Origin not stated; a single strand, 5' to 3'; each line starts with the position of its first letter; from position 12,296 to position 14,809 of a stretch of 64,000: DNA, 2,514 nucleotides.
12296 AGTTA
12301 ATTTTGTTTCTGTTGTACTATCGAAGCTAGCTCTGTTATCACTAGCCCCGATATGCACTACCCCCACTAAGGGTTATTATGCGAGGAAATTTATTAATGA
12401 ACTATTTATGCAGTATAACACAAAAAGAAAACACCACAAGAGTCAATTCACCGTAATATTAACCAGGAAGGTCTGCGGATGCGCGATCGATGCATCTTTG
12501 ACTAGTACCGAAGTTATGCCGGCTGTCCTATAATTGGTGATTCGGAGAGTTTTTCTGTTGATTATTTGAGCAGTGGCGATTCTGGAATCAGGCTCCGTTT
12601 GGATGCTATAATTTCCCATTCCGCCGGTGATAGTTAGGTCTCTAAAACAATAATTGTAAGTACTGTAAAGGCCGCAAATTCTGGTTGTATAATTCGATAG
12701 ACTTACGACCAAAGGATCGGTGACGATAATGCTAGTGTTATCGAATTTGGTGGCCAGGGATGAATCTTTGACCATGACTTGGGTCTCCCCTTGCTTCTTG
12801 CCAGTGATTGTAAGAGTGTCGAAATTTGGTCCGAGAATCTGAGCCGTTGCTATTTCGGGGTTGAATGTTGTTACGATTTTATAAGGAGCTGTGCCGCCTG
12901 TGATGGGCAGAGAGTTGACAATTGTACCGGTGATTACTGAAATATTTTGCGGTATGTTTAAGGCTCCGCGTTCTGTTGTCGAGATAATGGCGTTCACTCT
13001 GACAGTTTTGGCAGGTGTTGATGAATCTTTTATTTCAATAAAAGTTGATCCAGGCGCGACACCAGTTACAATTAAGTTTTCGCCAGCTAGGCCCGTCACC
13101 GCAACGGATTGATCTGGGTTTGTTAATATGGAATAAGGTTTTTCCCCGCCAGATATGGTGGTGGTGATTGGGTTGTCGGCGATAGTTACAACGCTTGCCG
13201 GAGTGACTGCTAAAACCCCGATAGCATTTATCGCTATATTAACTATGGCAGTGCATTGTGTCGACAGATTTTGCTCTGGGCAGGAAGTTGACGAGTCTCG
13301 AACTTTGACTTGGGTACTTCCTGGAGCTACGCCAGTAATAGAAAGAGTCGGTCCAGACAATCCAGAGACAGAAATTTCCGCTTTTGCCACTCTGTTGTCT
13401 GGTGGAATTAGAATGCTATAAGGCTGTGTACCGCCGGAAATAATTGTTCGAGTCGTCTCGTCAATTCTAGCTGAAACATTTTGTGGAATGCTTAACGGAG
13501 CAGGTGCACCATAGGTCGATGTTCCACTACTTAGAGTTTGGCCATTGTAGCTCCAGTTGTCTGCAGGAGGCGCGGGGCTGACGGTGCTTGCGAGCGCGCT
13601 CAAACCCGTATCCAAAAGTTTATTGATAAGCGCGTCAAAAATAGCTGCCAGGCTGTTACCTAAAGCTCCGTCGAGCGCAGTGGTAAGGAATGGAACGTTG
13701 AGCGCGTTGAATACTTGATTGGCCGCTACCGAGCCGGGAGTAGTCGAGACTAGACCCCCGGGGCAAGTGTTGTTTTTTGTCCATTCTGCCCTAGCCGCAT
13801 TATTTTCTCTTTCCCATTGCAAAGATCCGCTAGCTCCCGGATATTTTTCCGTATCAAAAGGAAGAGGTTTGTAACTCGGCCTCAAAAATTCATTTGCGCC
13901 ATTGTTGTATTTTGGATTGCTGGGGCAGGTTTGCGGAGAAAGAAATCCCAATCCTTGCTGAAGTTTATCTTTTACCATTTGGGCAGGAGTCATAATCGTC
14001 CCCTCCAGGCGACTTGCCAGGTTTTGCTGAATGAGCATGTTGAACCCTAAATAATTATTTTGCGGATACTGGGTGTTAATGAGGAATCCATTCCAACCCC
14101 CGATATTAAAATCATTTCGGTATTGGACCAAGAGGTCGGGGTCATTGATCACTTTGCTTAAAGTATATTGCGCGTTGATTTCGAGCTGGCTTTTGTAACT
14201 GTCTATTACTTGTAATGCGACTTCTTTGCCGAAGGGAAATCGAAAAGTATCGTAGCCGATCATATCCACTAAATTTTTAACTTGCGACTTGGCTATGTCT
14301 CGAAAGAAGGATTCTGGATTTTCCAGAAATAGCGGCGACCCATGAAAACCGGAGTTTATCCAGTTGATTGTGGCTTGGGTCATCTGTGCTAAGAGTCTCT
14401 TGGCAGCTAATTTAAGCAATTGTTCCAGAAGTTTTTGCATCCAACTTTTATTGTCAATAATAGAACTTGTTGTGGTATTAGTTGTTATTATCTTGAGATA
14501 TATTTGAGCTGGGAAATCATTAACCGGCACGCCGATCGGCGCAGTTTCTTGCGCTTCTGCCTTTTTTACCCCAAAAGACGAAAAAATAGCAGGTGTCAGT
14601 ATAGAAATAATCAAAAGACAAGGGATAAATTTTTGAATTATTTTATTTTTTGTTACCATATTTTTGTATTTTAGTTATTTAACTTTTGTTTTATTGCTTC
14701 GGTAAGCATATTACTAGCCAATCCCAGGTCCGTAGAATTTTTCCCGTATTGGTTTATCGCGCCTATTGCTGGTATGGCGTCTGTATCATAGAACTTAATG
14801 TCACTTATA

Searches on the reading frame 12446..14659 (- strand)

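Call 49: search_protein_families(library=pfam, proteins=[window:12446-14659:-], max_evalue=0.00001)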
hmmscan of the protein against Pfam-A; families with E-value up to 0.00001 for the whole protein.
window:12446-14659:- (738 aa): 1 family
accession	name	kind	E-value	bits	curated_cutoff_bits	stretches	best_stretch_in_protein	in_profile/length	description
PF13629.12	T2SS-T3SS_pil_N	-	2.6e-12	46.7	23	0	595-634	23-60/72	Pilus formation protein N terminal region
